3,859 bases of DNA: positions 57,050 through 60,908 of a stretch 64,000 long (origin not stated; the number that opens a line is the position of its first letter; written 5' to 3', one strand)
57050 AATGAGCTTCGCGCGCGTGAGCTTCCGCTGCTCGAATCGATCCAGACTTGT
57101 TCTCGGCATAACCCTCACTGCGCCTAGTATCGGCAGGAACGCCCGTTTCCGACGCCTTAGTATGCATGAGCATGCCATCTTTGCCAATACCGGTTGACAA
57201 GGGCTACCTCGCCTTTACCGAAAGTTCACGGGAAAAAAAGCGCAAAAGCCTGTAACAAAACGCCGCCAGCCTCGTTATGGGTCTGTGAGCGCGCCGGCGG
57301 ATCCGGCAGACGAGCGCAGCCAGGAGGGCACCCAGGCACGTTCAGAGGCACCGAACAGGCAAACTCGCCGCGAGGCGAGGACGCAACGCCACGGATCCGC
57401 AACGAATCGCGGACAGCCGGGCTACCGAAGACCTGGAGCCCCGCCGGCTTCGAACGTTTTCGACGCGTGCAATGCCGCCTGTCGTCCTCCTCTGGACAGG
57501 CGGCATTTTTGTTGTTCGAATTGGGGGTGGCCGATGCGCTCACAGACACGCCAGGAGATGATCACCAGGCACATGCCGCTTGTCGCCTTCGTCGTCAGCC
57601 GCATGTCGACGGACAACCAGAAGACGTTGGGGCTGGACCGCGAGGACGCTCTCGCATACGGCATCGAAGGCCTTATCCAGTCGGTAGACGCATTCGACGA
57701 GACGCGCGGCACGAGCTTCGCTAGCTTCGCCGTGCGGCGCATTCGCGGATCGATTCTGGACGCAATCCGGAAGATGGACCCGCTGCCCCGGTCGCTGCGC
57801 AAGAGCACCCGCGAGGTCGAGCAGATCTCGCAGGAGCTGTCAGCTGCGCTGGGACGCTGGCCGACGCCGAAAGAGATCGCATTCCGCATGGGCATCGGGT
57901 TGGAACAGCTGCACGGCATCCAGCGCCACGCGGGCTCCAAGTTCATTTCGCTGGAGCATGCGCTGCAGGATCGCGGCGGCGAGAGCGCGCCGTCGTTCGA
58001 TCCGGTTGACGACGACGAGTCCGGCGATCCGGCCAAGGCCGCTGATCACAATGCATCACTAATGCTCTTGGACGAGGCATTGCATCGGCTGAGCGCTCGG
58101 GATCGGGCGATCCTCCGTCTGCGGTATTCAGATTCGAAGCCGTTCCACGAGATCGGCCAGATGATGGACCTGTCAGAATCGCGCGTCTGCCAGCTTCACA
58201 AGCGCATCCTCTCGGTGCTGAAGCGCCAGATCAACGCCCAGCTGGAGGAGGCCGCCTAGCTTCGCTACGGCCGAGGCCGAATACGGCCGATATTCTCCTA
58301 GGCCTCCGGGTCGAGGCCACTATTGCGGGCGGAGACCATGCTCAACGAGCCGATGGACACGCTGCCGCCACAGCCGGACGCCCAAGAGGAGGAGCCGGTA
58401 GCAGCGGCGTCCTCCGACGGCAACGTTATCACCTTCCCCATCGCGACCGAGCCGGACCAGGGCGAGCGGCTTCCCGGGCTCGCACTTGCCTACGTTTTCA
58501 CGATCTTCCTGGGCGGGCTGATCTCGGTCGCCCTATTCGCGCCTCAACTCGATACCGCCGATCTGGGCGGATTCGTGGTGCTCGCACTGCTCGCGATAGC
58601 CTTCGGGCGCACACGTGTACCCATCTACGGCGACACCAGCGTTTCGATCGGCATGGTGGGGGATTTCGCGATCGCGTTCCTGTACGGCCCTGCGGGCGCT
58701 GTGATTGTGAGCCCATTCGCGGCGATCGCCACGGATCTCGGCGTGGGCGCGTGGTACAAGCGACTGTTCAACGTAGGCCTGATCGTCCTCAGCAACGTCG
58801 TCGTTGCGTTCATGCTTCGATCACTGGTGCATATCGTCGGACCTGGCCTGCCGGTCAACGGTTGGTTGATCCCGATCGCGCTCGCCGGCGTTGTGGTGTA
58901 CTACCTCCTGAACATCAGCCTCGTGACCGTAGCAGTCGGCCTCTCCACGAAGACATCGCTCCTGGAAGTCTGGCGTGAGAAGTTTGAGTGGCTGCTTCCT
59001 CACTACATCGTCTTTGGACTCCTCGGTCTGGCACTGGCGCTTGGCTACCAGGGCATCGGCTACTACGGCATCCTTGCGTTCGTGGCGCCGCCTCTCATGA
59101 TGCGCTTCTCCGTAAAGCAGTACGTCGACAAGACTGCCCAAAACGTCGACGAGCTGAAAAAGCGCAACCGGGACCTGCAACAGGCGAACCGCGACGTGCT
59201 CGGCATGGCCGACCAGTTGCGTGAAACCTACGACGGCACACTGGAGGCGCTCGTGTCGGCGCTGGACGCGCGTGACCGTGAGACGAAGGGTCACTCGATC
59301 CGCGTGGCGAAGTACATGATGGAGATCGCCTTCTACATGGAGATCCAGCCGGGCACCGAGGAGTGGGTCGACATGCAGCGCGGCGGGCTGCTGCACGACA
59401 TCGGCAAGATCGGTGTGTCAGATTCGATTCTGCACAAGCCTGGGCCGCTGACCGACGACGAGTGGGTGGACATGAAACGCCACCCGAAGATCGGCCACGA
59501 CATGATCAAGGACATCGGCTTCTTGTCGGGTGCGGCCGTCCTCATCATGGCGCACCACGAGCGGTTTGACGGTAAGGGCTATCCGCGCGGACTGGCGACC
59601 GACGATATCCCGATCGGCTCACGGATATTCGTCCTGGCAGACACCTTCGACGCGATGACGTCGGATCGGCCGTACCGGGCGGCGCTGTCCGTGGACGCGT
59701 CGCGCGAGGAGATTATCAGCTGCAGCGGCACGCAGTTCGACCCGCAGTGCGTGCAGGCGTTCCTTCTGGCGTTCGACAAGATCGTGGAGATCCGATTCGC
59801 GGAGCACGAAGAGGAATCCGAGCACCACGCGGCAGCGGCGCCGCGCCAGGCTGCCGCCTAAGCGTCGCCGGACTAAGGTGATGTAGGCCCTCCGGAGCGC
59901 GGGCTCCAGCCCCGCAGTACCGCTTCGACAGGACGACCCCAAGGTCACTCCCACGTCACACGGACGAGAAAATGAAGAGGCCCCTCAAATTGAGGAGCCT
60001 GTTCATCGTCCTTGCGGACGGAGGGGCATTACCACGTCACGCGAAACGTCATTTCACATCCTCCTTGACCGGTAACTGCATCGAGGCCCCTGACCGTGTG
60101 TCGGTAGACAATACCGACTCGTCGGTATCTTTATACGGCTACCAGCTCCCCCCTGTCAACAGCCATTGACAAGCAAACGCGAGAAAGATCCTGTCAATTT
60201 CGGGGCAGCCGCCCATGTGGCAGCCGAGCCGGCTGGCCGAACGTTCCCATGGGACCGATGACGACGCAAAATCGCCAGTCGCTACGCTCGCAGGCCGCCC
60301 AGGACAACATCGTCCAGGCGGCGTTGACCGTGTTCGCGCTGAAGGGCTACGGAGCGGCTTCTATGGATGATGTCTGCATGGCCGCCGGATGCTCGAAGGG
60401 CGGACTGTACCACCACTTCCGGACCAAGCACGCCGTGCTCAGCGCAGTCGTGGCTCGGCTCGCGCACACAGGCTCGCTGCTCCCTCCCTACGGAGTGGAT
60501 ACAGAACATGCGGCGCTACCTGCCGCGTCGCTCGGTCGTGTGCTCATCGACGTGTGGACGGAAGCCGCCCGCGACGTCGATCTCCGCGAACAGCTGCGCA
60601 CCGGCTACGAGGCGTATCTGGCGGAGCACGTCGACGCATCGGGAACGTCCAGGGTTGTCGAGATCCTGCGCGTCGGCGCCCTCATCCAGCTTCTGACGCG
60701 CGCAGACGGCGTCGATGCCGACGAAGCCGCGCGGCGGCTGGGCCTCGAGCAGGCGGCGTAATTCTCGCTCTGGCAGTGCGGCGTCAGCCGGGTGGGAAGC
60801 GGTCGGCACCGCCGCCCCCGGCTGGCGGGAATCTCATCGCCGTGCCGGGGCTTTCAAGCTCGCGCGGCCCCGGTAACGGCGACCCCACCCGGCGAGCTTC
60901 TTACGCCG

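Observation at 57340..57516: Candidate c-di-GMP-I riboswitch plus terminator gating a FliA/WhiG-type sigma factor and an HD-GYP phosphodiesterase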

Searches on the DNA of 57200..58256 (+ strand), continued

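Call 74: search_with_rna_model(model_id=R1, sources=[window, L001, L002, L003, L004, L005, L006, L007, L008, L009, L010, L011, L012, L013, L014, L015, L016, L017, L018, L019, L020, L021, L022, L024, L025, L026, L029, L030, L036], max_evalue=0.00001, make_alignment=true)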
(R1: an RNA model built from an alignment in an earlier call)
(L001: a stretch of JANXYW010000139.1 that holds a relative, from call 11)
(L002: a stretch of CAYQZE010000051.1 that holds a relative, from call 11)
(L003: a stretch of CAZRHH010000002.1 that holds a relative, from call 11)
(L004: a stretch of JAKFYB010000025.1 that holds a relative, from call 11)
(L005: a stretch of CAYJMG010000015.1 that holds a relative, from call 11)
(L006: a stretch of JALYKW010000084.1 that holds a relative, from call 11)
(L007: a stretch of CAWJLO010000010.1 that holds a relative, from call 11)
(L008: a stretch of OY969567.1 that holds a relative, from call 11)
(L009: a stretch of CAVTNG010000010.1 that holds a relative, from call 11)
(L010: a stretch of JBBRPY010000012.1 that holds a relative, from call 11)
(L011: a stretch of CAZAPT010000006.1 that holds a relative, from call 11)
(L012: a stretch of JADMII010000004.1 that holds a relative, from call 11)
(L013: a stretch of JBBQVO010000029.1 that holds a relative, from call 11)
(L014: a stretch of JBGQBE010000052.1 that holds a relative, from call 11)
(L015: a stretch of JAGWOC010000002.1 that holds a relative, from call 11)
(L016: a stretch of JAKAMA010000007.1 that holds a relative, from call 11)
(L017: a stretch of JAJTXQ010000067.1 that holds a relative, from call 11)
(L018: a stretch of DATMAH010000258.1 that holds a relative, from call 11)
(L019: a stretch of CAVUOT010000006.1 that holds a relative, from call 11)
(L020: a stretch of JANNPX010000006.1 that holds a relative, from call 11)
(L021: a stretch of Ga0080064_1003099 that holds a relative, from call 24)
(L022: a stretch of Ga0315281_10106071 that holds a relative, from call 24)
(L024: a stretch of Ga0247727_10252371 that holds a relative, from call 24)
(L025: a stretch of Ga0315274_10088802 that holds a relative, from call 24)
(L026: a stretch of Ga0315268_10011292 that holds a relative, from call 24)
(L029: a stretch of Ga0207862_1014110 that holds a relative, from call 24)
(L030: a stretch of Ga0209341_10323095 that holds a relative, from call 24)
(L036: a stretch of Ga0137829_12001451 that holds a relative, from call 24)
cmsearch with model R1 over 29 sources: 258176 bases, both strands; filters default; matches with E-value up to 0.00001: 29.
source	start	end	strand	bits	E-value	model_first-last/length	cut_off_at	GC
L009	3809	3890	+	97.9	1.2e-28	1-82/82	no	0.66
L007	3811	3892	+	97.8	1.2e-28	1-82/82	no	0.7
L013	3806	3887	+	97.4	1.6e-28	1-82/82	no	0.68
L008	3817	3898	+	97.4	1.7e-28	1-82/82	no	0.7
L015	3823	3904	+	97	2.3e-28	1-82/82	no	0.71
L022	649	730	+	96.9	2.5e-28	1-82/82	no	0.66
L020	3823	3903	+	95.1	9.2e-28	1-82/82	no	0.68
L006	3814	3895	+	95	9.7e-28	1-82/82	no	0.66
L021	2816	2897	+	94.7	1.3e-27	1-82/82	no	0.68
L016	3823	3902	+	93.3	3.6e-27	1-82/82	no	0.71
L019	3812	3894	+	92.3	7.2e-27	1-82/82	no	0.7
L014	3806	3887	+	91.4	1.4e-26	1-82/82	no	0.72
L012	3825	3909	+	91.2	1.7e-26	1-82/82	no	0.71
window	57348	57430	+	90.7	2.4e-26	1-82/82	no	0.67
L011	3845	3925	+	89.3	6.8e-26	1-82/82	no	0.68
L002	3815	3896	+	89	8.7e-26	1-82/82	no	0.72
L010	3825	3905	+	88.1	1.6e-25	1-82/82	no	0.69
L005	3821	3899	+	87.4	2.7e-25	1-82/82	no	0.72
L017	3824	3902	+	86.9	4e-25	1-82/82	no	0.67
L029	1741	1822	+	85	1.6e-24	1-82/82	no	0.68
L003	3834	3913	+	84.7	2.1e-24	1-82/82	no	0.66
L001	3817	3899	+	84.6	2.2e-24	1-82/82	no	0.69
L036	997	1077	+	84.4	2.6e-24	1-82/82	no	0.74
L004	3812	3902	+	82.5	1.1e-23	1-82/82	no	0.66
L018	3835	3912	+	82.4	1.2e-23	1-82/82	no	0.73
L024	35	128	+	59.7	2.4e-16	1-82/82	no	0.68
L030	126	220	+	56.5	2.5e-15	1-82/82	no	0.66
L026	2754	2852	+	49.6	4.2e-13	1-82/82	no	0.6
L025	1367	1466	+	46.2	5.2e-12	1-82/82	no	0.61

Alignment A5: 29 matches aligned to the model, 116 columns, each read 5' to 3' on its own strand. Consensus structure (alignment columns), stored with it:
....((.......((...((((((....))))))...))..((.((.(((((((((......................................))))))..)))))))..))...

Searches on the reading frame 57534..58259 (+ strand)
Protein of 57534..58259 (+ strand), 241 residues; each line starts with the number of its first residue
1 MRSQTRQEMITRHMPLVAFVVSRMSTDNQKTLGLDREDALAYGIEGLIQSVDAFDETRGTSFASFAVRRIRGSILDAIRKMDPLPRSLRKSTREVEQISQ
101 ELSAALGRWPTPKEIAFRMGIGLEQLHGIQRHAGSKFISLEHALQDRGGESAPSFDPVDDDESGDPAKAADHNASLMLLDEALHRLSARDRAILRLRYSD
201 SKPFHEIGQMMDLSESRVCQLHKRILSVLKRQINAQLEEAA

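Call 8: search_protein_families(library=pfam, proteins=[window:57534-58256:+])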
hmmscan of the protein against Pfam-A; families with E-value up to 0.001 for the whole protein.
window:57534-58256:+ (241 aa): 4 families
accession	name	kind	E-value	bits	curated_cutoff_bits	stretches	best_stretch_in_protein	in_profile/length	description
PF04545.22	Sigma70_r4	-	2.7e-14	52.8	24.1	1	182-230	1-49/50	Sigma-70, region 4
PF04542.20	Sigma70_r2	-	9.6e-13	48.2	24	1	9-80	1-67/71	Sigma-70 region 2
PF04539.22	Sigma70_r3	-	1.9e-07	31.5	25.3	1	92-145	3-55/78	Sigma-70 region 3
PF08281.18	Sigma70_r4_2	-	3e-07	30.4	25.7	1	177-224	2-49/54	Sigma-70, region 4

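Call 9: search_protein_families(library=ncbifam, proteins=[window:57534-58256:+])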
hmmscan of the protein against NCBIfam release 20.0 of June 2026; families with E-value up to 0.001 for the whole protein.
window:57534-58256:+ (241 aa): 64 families (the best 25 are shown)
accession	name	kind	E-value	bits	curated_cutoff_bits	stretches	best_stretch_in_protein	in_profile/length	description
TIGR02479.1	FliA_WhiG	subfamily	2.6e-53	181.1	189.6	1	9-233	1-223/224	FliA/WhiG family RNA polymerase sigma factor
NF004935.0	PRK06288.1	equivalog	5.5e-48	163.9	343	1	4-233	33-262/270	RNA polymerase sigma factor WhiG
NF005413.0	PRK06986.1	subfamily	2e-45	155.5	201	1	4-235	13-238/241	RNA polymerase sigma factor FliA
NF005809.0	PRK07670.1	equivalog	8.9e-41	140.1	326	1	4-235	23-252/255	FliA/WhiG family RNA polymerase sigma factor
TIGR02980.1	SigBFG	subfamily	2.1e-31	109.4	234.35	1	3-233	2-226/227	SigB/SigF/SigG family RNA polymerase sigma factor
TIGR02937.1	sigma70-ECF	superfamily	7.6e-31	107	42.9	1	6-232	3-164/165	sigma-70 family RNA polymerase sigma factor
NF009091.0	PRK12427.1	equivalog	4.6e-27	95.2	339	1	7-230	18-228/233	FliA/WhiG family RNA polymerase sigma factor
NF004572.0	PRK05911.1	equivalog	2.4e-26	92.7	378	1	5-233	24-253/257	RNA polymerase sigma factor sigma-28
NF004052.0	PRK05572.1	subfamily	7.5e-23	81.3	311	1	4-234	32-251/252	SigF/SigG family RNA polymerase sporulation sigma factor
TIGR02885.1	spore_sigF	equivalog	9.1e-22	78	321.45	1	4-233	11-231/231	RNA polymerase sporulation sigma factor SigF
TIGR02393.1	RpoD_Cterm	equivalog_domain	1.2e-21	77.4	354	1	6-233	2-228/238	RNA polymerase sigma factor RpoD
TIGR02997.1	Sig70-cyanoRpoD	subfamily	4.2e-21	75.5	384.5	1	4-230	74-298/298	RNA polymerase sigma factor, RpoD/SigA family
NF006071.0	PRK08215.1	equivalog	4.7e-21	75.5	372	1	4-233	37-257/258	RNA polymerase sporulation sigma factor SigG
TIGR02850.1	spore_sigG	equivalog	2.5e-20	73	457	1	4-233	34-254/254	RNA polymerase sporulation sigma factor SigG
NF005643.0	PRK07406.1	equivalog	1.4e-19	70.5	500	1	30-230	181-384/397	RNA polymerase sigma factor RpoD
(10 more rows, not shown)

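Call 10: find_encoding_contigs(protein=window:57534-58259:+, flank=3000, max_places=6)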
Protein window:57534-58259:+ (241 aa): no gene with exactly this product is on record in the collection.

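Call 11: find_related_loci(query=window:57534-58256:+, collection=genome_contigs, flank=4000)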
Query window:57534-58256:+ (241 aa) in genome_contigs; peptide patterns used: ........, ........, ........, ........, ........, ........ (x = any residue, [..] = any of these).
227 stretches matched a pattern; 22 encode a relative of the query (tblastn E <= 1e-3); 20 distinct loci.
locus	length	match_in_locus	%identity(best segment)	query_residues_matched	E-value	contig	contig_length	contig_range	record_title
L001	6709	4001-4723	95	1-241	9e-154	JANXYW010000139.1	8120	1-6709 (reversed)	MAG: Chloroflexi bacterium isolate GL140_4_metabat_127_sub GL140_4_k141_2655728, whole genome shotgun sequence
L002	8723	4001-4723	89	1-241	6e-146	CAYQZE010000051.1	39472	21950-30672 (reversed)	MAG TPA_asm: uncultured Dehalococcoidia bacterium isolate binchicken_co165_361 genome assembly, contig: k141_246868, who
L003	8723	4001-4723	86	1-241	2e-138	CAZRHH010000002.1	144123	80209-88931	MAG TPA_asm: uncultured Dehalococcoidia bacterium isolate SRP136066_co1_29 genome assembly, contig: NODE_50_length_14412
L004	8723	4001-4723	85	1-241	1e-137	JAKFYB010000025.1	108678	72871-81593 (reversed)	MAG: Dehalococcoidia bacterium isolate ND5_Bin_30 ND5_0000143, whole genome shotgun sequence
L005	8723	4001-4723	83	1-241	3e-137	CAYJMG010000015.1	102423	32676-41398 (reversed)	MAG TPA_asm: uncultured Dehalococcoidia bacterium isolate ERP124720_co1_124 genome assembly, contig: NODE_272_length_102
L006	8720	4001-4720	83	2-241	7e-136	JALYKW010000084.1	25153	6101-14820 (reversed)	MAG: Chloroflexota bacterium isolate AFD bin23 SD1484-86_k127_747662, whole genome shotgun sequence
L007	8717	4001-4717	83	2-240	2e-135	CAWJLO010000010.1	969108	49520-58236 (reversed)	MAG: uncultured Chloroflexia bacterium isolate MFD02416.bin.1.78 genome assembly, contig: contig_29475, whole genome sho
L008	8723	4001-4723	83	1-241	2e-134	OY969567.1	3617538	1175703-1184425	MAG: uncultured Chloroflexia bacterium isolate MFD01561.bin.c.1 genome assembly, chromosome: 1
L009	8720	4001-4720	83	2-241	1e-133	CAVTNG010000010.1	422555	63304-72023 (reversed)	MAG: uncultured Chloroflexia bacterium isolate MFD02199.bin.2.91 genome assembly, contig: contig_66579, whole genome sho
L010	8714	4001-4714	83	2-239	9e-134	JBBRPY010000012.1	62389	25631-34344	MAG: Dehalococcoidia bacterium isolate metawrap_la1_107 W_la1_107_k141_902868L_62389_cov_13.2968, whole genome shotgun s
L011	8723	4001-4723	82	1-241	4e-133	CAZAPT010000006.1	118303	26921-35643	MAG TPA_asm: uncultured Dehalococcoidia bacterium isolate binchicken_co185_280 genome assembly, contig: NODE_204_length_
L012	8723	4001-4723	82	1-241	5e-132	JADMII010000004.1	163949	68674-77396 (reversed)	MAG: Dehalococcoidia bacterium isolate MAG008 NODE_98_length_163949_cov_17.211210, whole genome shotgun sequence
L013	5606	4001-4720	88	2-241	1e-144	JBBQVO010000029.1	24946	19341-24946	MAG: Dehalococcoidia bacterium isolate Co_metawrap_2001 Cmw_2001_k141_18687972_length_24946_cov_8.0000, whole genome sho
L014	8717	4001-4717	83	3-241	2e-131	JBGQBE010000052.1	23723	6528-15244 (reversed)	MAG: Dehalococcoidia bacterium isolate OBJ2_061818_130_14 k141_966425_length_23723_cov_14.0024, whole genome shotgun seq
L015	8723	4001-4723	79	1-241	9e-130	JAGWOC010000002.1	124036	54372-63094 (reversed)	MAG: Chloroflexota bacterium isolate REEB247 contig-150_151, whole genome shotgun sequence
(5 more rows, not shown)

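Call 24: find_related_loci(query=A2, collection=metagenome_contigs, flank=3000)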
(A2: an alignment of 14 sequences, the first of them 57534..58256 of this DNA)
Query A2 (241 aa) in metagenome_contigs; peptide patterns used: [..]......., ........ (x = any residue, [..] = any of these).
600 stretches matched a pattern (row limit reached: there are more); 574 encode a relative of the query (tblastn E <= 1e-3); the best 80 are kept; 80 distinct loci.
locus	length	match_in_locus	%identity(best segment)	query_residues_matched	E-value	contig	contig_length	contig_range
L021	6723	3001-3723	93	1-241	3e-150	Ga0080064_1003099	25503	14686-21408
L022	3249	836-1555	83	2-241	1e-137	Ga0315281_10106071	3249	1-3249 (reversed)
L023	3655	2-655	83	24-241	1e-124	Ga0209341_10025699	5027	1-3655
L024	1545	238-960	63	2-241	6e-106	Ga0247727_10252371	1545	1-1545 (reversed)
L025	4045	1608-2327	59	3-241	2e-95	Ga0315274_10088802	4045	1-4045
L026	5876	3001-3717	59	4-241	2e-93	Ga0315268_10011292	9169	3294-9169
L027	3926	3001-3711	62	5-241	4e-90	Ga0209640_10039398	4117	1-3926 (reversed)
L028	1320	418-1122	58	6-241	2e-88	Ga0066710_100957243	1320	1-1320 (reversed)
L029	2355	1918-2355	86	1-146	2e-84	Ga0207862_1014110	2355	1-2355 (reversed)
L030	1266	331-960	57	6-241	5e-88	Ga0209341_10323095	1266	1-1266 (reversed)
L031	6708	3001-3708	54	5-241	3e-81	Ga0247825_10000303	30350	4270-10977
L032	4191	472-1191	54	3-241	2e-81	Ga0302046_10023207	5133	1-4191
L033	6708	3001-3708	54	5-241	2e-80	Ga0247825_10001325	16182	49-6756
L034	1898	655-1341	55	6-236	2e-83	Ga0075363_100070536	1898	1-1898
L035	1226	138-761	58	34-241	2e-85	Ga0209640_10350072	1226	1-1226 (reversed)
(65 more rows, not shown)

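Call 79: search_solved_structures(query=window:57534-58256:+, max_evalue=1e-10)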
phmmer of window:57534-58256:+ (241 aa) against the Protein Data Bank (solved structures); distinct sequences matched with E-value up to 1e-10: 55.
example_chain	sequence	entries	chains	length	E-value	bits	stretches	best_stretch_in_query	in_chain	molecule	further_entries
6pfv_A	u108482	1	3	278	8.8e-36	127.2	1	5-229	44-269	RNA polymerase sigma factor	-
6pfj_A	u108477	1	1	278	1.7e-34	123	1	5-229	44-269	RNA polymerase sigma factor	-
6pmi_F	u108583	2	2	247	7.3e-29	104.6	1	9-238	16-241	RNA polymerase sigma factor FliA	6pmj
9wsm_F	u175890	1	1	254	3.2e-26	96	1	5-231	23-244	RNA polymerase sigma factor FliA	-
9wsf_A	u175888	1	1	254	3.2e-26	96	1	5-231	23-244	RNA polymerase sigma factor FliA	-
1rp3_A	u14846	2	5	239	5.9e-22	82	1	5-233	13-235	RNA polymerase sigma factor SIGMA-28 (FliA) | RNA polymerase sigma factor FliA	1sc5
8h3v_G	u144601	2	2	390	4e-17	66.2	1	30-231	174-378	RNA polymerase sigma factor SigA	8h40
5tw1_F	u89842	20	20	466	7.7e-17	65.3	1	33-236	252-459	RNA polymerase sigma factor SigA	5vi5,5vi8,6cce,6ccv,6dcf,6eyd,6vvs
9dvs_G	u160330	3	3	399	1.2e-16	64.7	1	30-231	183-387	RNA polymerase sigma factor SigA1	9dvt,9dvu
7kif_F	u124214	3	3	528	1.4e-16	64.4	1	33-236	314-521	RNA polymerase sigma factor SigA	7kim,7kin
5uh5_F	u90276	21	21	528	1.4e-16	64.4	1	33-236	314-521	RNA polymerase sigma factor SigA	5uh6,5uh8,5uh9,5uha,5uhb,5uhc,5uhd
6bzo_F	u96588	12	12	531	1.4e-16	64.4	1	33-236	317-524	RNA polymerase sigma factor SigA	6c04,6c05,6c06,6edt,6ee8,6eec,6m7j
9e7v_F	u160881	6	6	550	1.5e-16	64.3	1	33-236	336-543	RNA polymerase sigma factor SigA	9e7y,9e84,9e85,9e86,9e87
1l0o_C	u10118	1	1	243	1.6e-16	64.3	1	4-229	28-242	sigma factor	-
7l7b_F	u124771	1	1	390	9.9e-16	61.7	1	37-231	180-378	RNA polymerase sigma factor SigA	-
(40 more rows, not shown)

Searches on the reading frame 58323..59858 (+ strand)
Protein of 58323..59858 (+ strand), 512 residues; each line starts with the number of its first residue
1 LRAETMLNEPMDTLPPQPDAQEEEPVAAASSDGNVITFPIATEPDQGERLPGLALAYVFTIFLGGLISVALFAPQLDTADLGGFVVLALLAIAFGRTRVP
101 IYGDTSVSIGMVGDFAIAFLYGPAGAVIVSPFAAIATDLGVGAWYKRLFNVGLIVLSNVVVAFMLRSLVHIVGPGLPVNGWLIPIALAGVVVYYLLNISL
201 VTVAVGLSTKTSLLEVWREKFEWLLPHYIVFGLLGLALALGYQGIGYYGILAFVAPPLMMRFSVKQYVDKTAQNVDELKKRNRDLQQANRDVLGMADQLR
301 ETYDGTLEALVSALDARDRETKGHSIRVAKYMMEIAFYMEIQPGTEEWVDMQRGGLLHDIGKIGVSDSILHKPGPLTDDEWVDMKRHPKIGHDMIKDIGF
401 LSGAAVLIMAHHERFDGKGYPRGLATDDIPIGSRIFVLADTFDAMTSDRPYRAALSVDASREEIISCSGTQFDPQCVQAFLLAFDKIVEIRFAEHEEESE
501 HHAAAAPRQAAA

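Call 8: search_protein_families(library=pfam, proteins=[window:58323-59858:+])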
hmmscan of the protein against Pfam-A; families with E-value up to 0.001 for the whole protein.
window:58323-59858:+ (512 aa): 3 families
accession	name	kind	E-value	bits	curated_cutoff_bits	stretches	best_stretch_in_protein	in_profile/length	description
PF13487.12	HD_5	-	2.8e-30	105.7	27.2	1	310-475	3-169/170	HD domain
PF01966.28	HD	-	2.4e-17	63.7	22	1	323-445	3-116/116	HD domain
PF20972.2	MASE9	-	1.2e-06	29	24.3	1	116-249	55-185/203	MASE9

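Call 9: search_protein_families(library=ncbifam, proteins=[window:58323-59858:+])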
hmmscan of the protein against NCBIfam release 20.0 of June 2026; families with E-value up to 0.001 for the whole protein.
window:58323-59858:+ (512 aa): 2 families
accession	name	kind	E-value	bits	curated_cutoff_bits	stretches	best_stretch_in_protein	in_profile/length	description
NF053512.1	nitric_RR_NosR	exception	9.1e-40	136.9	400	1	278-491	149-361/422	response regulator c-di-GMP phosphodiesterase, NosR family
TIGR00277.1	HDIG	domain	1.2e-05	25.1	27.6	1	321-413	5-83/84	HDIG domain-containing metalloprotein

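Call 77: list_cluster_members(proteins=[P0001, window:58323-59858:+])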
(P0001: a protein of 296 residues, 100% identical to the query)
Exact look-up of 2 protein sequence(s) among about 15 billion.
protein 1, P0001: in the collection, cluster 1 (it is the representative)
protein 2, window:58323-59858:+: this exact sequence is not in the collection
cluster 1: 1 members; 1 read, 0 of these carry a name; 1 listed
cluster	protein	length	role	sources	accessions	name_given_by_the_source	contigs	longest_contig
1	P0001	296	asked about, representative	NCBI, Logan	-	-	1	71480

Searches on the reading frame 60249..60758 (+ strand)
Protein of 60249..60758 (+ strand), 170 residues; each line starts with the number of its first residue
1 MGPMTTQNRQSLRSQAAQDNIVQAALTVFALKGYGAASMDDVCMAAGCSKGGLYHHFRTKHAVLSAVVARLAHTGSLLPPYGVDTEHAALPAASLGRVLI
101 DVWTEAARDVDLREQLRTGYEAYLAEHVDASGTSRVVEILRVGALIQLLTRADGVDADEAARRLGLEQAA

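Call 8: search_protein_families(library=pfam, proteins=[window:60249-60758:+])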
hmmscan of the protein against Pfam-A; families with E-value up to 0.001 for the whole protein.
window:60249-60758:+ (170 aa): 1 family
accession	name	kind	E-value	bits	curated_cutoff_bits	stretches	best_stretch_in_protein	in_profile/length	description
PF00440.29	TetR_N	-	4.1e-14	52.5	24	1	21-67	1-47/47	Bacterial regulatory proteins, tetR family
